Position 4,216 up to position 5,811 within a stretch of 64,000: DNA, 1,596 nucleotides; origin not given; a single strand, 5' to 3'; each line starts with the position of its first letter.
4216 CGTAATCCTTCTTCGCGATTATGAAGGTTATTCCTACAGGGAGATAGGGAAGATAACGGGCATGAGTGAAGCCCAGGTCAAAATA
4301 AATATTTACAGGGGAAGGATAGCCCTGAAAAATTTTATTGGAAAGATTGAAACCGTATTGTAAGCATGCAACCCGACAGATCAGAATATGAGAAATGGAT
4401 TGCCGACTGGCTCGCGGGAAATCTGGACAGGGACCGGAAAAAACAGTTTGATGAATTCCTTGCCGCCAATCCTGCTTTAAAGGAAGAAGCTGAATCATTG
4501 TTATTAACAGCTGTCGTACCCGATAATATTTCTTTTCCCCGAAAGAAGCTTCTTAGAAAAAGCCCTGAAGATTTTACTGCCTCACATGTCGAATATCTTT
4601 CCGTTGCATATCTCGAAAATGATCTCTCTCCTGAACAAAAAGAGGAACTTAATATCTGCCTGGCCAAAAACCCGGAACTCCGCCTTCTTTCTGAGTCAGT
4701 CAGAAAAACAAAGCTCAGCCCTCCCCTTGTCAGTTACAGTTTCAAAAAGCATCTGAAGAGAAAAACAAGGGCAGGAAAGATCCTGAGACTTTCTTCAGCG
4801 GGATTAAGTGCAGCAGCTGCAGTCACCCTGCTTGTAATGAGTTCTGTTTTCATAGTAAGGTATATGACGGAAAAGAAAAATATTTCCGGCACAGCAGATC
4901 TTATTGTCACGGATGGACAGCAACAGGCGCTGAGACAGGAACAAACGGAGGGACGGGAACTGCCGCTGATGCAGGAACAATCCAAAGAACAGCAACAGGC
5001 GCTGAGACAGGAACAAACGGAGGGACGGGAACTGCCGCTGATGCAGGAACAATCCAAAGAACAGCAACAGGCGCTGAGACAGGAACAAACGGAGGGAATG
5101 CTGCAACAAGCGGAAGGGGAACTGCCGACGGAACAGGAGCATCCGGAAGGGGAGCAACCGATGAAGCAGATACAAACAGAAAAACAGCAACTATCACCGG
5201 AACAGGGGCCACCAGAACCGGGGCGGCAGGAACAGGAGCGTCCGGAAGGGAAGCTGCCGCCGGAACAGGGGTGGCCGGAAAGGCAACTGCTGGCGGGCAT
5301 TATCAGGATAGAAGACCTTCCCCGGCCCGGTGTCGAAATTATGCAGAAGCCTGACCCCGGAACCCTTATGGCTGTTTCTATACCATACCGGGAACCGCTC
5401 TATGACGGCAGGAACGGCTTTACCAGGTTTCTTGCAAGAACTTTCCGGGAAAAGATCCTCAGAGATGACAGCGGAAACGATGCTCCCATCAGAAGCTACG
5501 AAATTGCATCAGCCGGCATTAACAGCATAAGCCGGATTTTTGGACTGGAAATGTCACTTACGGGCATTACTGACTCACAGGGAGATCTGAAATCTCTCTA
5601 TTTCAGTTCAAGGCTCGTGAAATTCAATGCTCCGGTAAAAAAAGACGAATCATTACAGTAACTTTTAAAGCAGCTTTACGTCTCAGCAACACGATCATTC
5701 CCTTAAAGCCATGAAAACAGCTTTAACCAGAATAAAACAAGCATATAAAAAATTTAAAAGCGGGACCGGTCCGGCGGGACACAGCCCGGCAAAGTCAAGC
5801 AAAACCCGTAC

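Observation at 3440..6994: Five independent tandem-repeat tracts packed into one ECF sigma / anti-sigma / secreted-protein module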

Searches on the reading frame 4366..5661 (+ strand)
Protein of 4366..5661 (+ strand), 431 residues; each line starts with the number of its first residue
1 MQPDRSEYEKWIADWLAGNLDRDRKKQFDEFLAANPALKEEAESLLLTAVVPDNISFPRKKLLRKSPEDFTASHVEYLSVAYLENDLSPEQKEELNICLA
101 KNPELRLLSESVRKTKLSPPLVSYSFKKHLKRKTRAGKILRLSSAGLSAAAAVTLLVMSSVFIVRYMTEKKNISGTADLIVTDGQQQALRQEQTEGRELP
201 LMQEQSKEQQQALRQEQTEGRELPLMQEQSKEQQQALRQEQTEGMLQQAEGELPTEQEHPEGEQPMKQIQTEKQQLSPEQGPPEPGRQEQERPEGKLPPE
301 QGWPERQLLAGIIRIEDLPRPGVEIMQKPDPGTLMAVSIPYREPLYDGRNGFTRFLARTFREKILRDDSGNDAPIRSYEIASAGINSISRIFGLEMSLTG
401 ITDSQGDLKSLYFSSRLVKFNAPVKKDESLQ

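Call 4: search_protein_families(library=pfam, proteins=[window:4366-5661:+], max_evalue=0.01)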
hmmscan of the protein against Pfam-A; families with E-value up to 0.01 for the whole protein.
window:4366-5661:+ (431 aa): 0 families

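Call 5: search_protein_families(library=ncbifam, proteins=[window:4366-5661:+], max_evalue=0.01)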
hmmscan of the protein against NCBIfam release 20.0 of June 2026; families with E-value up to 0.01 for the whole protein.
window:4366-5661:+ (431 aa): 0 families

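Call 11: find_homologous_proteins(query=window:4366-5661:+, max_evalue=0.001)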
Query window:4366-5661:+ (431 aa): 303 proteins with E <= 0.001 among 8000 candidates; the best 120 are listed.
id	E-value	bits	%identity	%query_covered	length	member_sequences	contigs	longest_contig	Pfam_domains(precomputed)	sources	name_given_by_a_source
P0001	1.1e-216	738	85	100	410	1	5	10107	-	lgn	-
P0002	1.9e-153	529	62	100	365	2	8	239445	-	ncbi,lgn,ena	-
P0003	2.5e-153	529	64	100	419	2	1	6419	PF20985.3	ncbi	-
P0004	1.7e-148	513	63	100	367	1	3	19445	-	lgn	-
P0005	4.4e-136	472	58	100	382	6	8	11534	-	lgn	-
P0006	6.7e-115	402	50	100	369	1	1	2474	-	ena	-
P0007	1.9e-107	378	61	42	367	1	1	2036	-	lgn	-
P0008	9.5e-101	356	58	41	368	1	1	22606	-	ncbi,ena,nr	ncbi:MAG TPA: hypothetical protein DDW27_02175 [Bacteroidales bacterium]|nr:hypothetical protein [Ba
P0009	3.2e-98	347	44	100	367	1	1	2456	-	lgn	-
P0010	1.7e-93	332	53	40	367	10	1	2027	-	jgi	-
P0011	3.0e-91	324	64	28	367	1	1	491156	-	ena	-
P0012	5.9e-91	324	64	28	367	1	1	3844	-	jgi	jgi:hypothetical protein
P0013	8.0e-87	310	48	42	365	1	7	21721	-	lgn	-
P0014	3.1e-84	301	49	40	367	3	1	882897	-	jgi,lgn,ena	-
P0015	2.7e-83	298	49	40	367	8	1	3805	-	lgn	-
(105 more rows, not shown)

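Call 14: find_encoding_contigs(protein=P0001, flank=5000, max_places=5)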
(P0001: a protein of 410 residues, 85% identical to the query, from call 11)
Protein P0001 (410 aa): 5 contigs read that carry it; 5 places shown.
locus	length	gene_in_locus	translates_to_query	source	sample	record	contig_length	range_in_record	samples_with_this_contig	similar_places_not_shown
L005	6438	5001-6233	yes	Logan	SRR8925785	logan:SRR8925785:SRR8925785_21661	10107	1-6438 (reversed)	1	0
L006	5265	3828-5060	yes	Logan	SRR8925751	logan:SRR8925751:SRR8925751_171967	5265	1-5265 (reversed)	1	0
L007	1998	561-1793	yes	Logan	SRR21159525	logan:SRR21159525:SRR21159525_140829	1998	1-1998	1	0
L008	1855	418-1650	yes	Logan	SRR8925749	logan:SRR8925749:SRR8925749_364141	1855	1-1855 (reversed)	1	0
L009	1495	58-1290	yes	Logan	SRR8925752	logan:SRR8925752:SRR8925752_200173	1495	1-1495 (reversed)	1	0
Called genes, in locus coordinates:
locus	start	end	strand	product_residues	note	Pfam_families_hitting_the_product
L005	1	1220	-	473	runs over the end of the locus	PF02687:FtsX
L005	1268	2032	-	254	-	PF17131:TP_0789-like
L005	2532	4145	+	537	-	PF00722:Glyco_hydro_16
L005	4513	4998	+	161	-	PF04542:Sigma70_r2, PF08281:Sigma70_r4_2, PF04545:Sigma70_r4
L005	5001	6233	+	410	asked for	-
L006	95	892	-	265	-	PF17131:TP_0789-like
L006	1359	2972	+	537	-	PF00722:Glyco_hydro_16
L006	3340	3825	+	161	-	PF04542:Sigma70_r2, PF08281:Sigma70_r4_2, PF04545:Sigma70_r4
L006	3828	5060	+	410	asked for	-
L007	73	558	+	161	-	PF04542:Sigma70_r2, PF08281:Sigma70_r4_2, PF04545:Sigma70_r4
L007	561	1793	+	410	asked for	-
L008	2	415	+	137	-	?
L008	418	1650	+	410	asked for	-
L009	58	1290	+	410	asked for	-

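Call 15: find_encoding_contigs(protein=P0002, flank=5000, max_places=4)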
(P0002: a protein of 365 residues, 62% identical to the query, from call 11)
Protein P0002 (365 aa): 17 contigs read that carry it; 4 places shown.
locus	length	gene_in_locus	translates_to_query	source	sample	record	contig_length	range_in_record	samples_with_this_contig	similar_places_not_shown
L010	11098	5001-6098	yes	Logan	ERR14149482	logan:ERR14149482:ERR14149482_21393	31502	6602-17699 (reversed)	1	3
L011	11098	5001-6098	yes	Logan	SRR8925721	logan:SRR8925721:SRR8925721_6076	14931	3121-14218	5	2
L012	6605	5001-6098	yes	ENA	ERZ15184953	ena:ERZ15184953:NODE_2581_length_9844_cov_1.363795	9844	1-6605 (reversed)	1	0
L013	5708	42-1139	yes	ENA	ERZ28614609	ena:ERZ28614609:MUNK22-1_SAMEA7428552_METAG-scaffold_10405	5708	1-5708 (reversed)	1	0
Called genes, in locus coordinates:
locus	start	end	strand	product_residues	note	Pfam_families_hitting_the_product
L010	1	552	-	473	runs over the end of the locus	PF02687:FtsX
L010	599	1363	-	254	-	PF07044:DUF1329 (faint), PF17131:TP_0789-like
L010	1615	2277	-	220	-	PF00440:TetR_N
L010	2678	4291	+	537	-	PF00722:Glyco_hydro_16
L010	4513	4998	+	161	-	PF04542:Sigma70_r2, PF08281:Sigma70_r4_2, PF04545:Sigma70_r4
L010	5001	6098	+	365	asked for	-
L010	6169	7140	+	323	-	PF13568:OMP_b-brl_2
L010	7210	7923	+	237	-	PF03575:Peptidase_S51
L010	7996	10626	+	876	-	PF13116:YhdP (faint)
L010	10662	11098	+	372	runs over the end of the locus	PF02518:HATPase_c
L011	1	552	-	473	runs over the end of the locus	PF02687:FtsX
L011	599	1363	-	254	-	PF07044:DUF1329 (faint), PF17131:TP_0789-like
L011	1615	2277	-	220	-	PF00440:TetR_N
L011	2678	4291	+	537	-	PF00722:Glyco_hydro_16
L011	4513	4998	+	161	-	PF04542:Sigma70_r2, PF08281:Sigma70_r4_2, PF04545:Sigma70_r4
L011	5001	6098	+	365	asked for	-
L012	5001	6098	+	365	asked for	-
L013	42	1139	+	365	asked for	-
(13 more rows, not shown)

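Call 16: find_encoding_contigs(protein=P0003, flank=5000, max_places=3)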
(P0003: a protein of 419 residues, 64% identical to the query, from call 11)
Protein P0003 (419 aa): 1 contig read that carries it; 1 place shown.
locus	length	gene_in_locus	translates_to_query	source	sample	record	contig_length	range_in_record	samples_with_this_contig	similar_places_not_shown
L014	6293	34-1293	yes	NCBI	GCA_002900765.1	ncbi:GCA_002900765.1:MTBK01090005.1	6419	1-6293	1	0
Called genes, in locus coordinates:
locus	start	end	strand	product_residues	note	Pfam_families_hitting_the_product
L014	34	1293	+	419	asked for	PF20985:Legum_prodom (faint)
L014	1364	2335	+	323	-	PF13568:OMP_b-brl_2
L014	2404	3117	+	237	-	PF03575:Peptidase_S51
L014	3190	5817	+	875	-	PF13116:YhdP (faint)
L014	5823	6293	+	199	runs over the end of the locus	?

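Call 28: find_related_loci(query=A1, collection=genome_contigs, flank=6000)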
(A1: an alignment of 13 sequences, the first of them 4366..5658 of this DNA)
Query A1 (431 aa) in genome_contigs; peptide patterns used: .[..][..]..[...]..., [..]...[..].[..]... (x = any residue, [..] = any of these).
78 stretches matched a pattern; 46 encode a relative of the query (tblastn E <= 1e-3); 46 distinct loci.
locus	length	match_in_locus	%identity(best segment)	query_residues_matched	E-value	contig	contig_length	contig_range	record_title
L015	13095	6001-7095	62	1-431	2e-155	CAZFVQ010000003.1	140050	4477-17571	MAG TPA_asm: uncultured Rikenellaceae bacterium isolate binchicken_co45_150 genome assembly, contig: NODE_43_length_1400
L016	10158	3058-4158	58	1-431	9e-57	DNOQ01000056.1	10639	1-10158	MAG TPA_asm: Bacteroidales bacterium isolate UBA8908 contig_165410, whole genome shotgun sequence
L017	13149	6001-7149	58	1-431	1e-145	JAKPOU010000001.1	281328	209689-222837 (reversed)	MAG: Bacteroidota bacterium isolate JPNA_maxbin.084 k141_1185263, whole genome shotgun sequence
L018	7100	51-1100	62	23-429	3e-50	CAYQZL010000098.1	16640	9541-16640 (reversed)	MAG TPA_asm: uncultured Rikenellaceae bacterium isolate binchicken_co43_356 genome assembly, contig: NODE_6190_length_16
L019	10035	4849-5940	51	1-426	5e-49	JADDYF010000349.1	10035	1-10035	MAG: Bacteroidales bacterium isolate Aug_T1_C1_D5_161 Aug_T1_C1_D5_k121_562942, whole genome shotgun sequence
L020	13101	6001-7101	50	1-431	2e-47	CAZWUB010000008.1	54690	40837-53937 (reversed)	MAG TPA_asm: uncultured Rikenellaceae bacterium isolate SRP192927_co6_466 genome assembly, contig: NODE_784_length_54690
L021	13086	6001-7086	48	1-426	4e-46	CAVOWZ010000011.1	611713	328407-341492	MAG: uncultured Bacteroidales bacterium isolate MFD00032.bin.2.42 genome assembly, contig: contig_35358, whole genome sh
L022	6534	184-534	67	313-429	9e-46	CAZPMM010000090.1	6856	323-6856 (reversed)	MAG TPA_asm: uncultured Rikenellaceae bacterium isolate binchicken_co273_193 genome assembly, contig: NODE_11365_length_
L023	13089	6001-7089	46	1-426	3e-45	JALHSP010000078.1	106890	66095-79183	MAG: Bacteroidales bacterium isolate PFL1 seq_2007586, whole genome shotgun sequence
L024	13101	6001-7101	50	1-431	1e-43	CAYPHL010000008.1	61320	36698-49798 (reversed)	MAG TPA_asm: uncultured Rikenellaceae bacterium isolate binchicken_co22_232 genome assembly, contig: NODE_528_length_613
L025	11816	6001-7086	51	1-426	4e-42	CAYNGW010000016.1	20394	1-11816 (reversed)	MAG TPA_asm: uncultured Rikenellaceae bacterium isolate binchicken_co33_402 genome assembly, contig: NODE_2718_length_20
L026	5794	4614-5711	49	1-430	1e-41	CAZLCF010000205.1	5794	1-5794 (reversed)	MAG TPA_asm: uncultured Rikenellaceae bacterium isolate binchicken_co189_2 genome assembly, contig: NODE_17379_length_57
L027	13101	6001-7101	49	1-431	1e-42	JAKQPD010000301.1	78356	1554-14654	MAG: Bacteroidota bacterium isolate USMO_maxbin.066 k141_1410352, whole genome shotgun sequence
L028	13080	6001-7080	34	1-431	7e-40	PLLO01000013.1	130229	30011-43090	MAG: Bacteroidales bacterium isolate fen_984 73.20120800_E3X.31_contig_827, whole genome shotgun sequence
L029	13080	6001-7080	44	1-431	5e-40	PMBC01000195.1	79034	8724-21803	MAG: Bacteroidales bacterium isolate fen_964 73.20120700_E3M.88_contig_11675, whole genome shotgun sequence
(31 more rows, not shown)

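Call 49: predict_structure(alignment_id=A3)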
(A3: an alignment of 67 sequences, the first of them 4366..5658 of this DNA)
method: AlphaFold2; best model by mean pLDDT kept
length: 431 residues; sequences in the alignment: 67
mean_pLDDT: 64.0   pTM: 0.28
mean pLDDT of the five models: 64.0, 63.3, 62.2, 61.3, 59.9
residues with pLDDT >= 90: 78; 70-90: 110; 50-70: 90; < 50: 153
segments of 3 or more residues with pLDDT < 50: 174-203, 214-227, 241-289, 291-324, 334-344, 346-349, 428-431
pLDDT, mean of each block of 10 residues (from residue 1): 77 91 94 93 82 65 83 95 94 96 96 78 68 71 77 86 77 46 39 37 50 47 44 52 44 38 35 38 44 41 37 43 51 49 49 68 58 68 72 75 80 71 57 31
secondary structure, 60 per line:
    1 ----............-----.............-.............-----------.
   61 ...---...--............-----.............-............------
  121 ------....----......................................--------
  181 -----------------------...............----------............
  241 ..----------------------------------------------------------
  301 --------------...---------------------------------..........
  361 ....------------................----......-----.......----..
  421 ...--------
elements in order: H5-16 H22-34 H36-48 H60-63 H72-83 H89-101 H103-114 H127-130 H135-172 H204-218 H229-242 H351-364 H377-392 E397-402 E408-414 E419-423

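Call 53: fold_search(model_id=the predicted structure, library=pdb)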
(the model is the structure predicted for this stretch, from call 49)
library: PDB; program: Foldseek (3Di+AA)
matches with E <= 10: 252; with E <= 0.001: 0
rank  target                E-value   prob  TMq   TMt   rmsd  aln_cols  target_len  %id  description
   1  9gbv_B                2.6e-01  0.23  0.10  0.06   8.7        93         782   11  E.coli gyrase holocomplex with chirally wrapped 217 bp DNA fragment (released 2024-08-21)
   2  9ba3_F                2.8e-01  0.28  0.10  0.20  10.5        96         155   11  High-resolution crystal structure of the ligand binding domain of the Halomonas titanicae chemoreceptor Htc10 in compl (released 2024-11-20)
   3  9ba3_D                3.6e-01  0.28  0.10  0.20  10.5        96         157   10  High-resolution crystal structure of the ligand binding domain of the Halomonas titanicae chemoreceptor Htc10 in compl (released 2024-11-20)
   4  8qqs_B                4.0e-01  0.25  0.10  0.07   8.8        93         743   11  E. coli DNA gyrase bound to a linear part of a DNA minicircle (released 2024-04-10)
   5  9ggq_B                4.5e-01  0.16  0.09  0.06   9.0        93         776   12  E.coli gyrase holocomplex with cleaved chirally wrapped 217 bp DNA fragment and moxifloxacin (released 2024-09-11)
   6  8qqu_D                6.1e-01  0.13  0.09  0.06   9.1        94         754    8  Asymetric subunit of E. coli DNA gyrase bound to a linear part of a DNA minicircle (released 2024-04-10)
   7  8qqs_D                6.9e-01  0.15  0.10  0.07   8.8        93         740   11  E. coli DNA gyrase bound to a linear part of a DNA minicircle (released 2024-04-10)
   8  7b6d_G                7.8e-01  0.23  0.10  0.20   6.0        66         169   15  Drosophila melanogaster TRAPPCore (C1, C2, C2L, C3a/b, C4, C5, C6 subunits) (released 2021-06-09)
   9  8ieb_B                9.9e-01  0.06  0.05  0.07  19.5        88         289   12  Cryo-EM structure of GPR156 of GPR156-miniGo-scFv16 complex (local refine) (released 2024-02-14)
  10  9b9x                  1.1e+00  0.13  0.09  0.14   9.4        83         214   12  Crystal structure of the ligand binding domain of the Halomonas titanicae chemoreceptor Htc10 in complex with hypoxanthi (released 2024-11-20)
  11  4cc4_B                1.2e+00  0.21  0.05  0.25   3.8        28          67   14  Complex of InlC of Listeria monocytogenes and human Tuba C-terminal SH3 domain (released 2013-10-30)
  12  9ba3_B                1.2e+00  0.14  0.09  0.19  10.8        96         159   10  High-resolution crystal structure of the ligand binding domain of the Halomonas titanicae chemoreceptor Htc10 in compl (released 2024-11-20)
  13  9b9s                  1.2e+00  0.12  0.08  0.13   9.3        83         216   12  Crystal structure of the ligand binding domain of the Halomonas titanicae chemoreceptor Htc10 in complex with guanine (released 2024-11-20)
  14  7dr6_J                1.3e+00  0.13  0.09  0.16  12.0        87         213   13  PA28alpha-beta in complex with immunoproteasome (released 2021-01-20)
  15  5yfc_A                1.4e+00  0.21  0.09  0.06   8.1        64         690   23  Crystal structure of a new DPP III family member (released 2018-01-03)
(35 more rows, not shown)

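Call 66: search_solved_structures(query=A3, max_evalue=10)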
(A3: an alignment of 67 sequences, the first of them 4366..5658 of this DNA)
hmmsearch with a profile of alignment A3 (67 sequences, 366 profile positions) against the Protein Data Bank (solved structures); distinct sequences matched with E-value up to 10: 0.

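Call 67: search_protein_families(library=pfam, alignment_id=A1, max_evalue=1)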
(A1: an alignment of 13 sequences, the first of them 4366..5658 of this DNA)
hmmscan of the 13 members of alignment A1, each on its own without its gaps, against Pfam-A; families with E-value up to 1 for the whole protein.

A. member 1, window:4366-5658:+ (431 aa): 4 families
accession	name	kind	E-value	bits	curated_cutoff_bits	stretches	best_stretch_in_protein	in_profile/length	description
PF13490.11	zf-HC2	-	0.021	15.4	22.2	0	75-95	4-24/35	Putative zinc-finger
PF12398.13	DUF3660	-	0.067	13.7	25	0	180-202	19-40/42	Receptor serine/threonine kinase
PF03153.18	TFIIA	-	0.18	12.2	36.2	1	171-279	149-245/415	Transcription factor IIA, alpha/beta subunit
PF02909.22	TetR_C_1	-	0.65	10.3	21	0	141-208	54-118/146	Tetracyclin repressor-like, C-terminal domain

B. families by the number of members that match (of 13 scanned): 16 families
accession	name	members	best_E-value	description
PF13490.11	zf-HC2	7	0.0053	Putative zinc-finger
PF20701.3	HetE-N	2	0.0037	Het-E N-terminal domain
PF03153.18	TFIIA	2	0.026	Transcription factor IIA, alpha/beta subunit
PF20985.2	Legum_prodom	1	4.3e-06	Legumain, prodomain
PF16007.11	DUF4777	1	0.0025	Domain of unknown function (DUF4777)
PF09085.16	Adhes-Ig_like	1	0.046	Adhesion molecule, immunoglobulin-like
PF12398.13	DUF3660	1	0.067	Receptor serine/threonine kinase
PF09066.15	B2-adapt-app_C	1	0.072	Beta2-adaptin appendage, C-terminal sub-domain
PF19730.4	DUF6221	1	0.13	Family of unknown function (DUF6221)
PF09716.15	ETRAMP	1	0.16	Malarial early transcribed membrane protein (ETRAMP)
PF14581.11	SseB_C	1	0.37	SseB protein C-terminal domain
PF21178.2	Itf52_C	1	0.38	Intraflagellar transport protein 52, C-terminal domain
PF14891.12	Peptidase_M91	1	0.5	Effector protein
PF14039.11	YusW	1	0.5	YusW-like protein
PF20107.4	DUF6497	1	0.59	Family of unknown function (DUF6497)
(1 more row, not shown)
